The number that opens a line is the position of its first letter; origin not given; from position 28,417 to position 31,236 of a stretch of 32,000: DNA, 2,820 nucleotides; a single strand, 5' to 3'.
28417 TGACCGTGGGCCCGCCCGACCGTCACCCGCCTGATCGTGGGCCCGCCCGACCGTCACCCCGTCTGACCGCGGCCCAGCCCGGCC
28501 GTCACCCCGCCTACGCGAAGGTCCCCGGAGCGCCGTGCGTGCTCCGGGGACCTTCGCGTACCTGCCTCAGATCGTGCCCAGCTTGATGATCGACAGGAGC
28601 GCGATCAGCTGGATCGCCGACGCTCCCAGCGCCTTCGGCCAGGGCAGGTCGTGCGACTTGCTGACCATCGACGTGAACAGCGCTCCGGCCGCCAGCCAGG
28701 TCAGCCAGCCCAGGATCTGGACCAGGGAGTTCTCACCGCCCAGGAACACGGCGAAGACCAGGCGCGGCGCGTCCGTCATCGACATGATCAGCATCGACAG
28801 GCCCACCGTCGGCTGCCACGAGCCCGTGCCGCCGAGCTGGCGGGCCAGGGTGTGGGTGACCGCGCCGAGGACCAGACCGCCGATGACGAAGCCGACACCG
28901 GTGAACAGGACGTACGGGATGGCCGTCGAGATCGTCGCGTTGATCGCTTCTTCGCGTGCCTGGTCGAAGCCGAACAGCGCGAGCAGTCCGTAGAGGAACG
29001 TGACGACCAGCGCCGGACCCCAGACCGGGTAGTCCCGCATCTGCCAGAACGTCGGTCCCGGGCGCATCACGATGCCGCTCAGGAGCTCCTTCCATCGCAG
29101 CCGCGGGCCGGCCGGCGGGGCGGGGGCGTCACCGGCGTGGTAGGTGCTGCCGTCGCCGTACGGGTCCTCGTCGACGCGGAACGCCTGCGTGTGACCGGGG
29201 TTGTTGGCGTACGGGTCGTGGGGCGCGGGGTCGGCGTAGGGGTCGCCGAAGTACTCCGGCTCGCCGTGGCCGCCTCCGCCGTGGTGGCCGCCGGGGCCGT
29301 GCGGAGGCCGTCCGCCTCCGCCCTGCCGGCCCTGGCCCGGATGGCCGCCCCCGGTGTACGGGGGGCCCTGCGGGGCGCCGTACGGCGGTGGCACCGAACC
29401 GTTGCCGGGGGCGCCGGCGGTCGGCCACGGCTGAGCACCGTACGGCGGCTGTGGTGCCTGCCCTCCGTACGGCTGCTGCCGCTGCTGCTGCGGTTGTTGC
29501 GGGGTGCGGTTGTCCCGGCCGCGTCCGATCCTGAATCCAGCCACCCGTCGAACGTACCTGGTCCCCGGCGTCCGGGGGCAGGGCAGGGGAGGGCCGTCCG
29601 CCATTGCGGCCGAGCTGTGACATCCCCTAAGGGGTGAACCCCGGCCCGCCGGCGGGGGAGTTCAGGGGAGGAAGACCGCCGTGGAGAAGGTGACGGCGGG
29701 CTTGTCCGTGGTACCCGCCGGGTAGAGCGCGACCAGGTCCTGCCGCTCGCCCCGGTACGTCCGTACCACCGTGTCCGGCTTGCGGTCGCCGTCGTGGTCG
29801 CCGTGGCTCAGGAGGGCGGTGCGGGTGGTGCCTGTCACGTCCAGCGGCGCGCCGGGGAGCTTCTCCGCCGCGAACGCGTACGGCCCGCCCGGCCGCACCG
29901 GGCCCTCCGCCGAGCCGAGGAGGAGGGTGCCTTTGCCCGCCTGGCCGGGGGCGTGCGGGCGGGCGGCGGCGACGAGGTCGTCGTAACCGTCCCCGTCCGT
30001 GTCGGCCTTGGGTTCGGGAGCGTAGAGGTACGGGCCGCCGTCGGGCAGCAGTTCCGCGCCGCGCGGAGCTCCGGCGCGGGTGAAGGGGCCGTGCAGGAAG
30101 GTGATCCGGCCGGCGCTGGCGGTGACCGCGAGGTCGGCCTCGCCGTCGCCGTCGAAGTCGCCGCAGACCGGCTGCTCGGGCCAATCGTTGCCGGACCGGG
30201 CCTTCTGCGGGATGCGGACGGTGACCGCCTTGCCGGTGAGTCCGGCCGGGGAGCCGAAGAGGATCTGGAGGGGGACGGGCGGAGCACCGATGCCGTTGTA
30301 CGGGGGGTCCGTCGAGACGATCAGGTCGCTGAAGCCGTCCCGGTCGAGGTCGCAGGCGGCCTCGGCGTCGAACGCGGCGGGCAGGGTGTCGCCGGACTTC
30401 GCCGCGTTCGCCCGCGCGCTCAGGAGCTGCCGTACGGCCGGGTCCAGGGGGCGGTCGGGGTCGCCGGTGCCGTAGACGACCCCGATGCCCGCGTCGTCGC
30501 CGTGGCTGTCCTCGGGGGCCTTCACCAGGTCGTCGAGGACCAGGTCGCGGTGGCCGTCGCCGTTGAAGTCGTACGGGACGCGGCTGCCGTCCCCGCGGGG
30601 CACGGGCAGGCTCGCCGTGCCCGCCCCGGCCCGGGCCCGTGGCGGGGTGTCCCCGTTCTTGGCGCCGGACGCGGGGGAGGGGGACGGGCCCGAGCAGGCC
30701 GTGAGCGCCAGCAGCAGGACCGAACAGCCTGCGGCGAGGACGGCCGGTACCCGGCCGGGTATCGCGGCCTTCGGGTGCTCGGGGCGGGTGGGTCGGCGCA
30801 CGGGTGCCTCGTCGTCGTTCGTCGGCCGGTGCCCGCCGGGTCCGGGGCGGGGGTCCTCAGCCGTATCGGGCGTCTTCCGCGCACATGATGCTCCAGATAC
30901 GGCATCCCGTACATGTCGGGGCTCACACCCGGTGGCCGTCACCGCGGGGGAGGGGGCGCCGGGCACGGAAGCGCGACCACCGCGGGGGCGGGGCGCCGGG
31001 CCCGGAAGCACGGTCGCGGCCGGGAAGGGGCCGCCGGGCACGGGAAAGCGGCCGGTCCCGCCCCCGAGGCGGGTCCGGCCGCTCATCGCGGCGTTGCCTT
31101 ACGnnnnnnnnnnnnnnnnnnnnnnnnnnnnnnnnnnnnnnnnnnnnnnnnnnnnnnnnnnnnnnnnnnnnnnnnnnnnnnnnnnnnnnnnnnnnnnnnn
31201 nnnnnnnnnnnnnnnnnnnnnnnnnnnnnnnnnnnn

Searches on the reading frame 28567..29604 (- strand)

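Call 10: search_protein_families(library=pfam, proteins=[window:28567-29604:-], max_evalue=0.01)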
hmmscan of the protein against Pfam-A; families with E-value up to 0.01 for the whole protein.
window:28567-29604:- (345 aa): 1 family
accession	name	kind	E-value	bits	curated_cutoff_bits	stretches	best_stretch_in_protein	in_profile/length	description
PF04893.22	Yip1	-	9.9e-13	48.8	28.6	1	177-338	2-168/173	Yip1 domain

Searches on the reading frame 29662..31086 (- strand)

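Call 10: search_protein_families(library=pfam, proteins=[window:29662-31086:-], max_evalue=0.01)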
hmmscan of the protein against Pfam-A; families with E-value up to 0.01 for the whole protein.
window:29662-31086:- (474 aa): 2 families
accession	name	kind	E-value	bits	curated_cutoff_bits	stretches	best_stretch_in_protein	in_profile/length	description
PF01839.29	FG-GAP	-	1.5e-15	57.1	22.1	2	309-326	8-25/37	FG-GAP repeat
PF13517.12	FG-GAP_3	-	3e-14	53.8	26.9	2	246-321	1-61/61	FG-GAP-like repeat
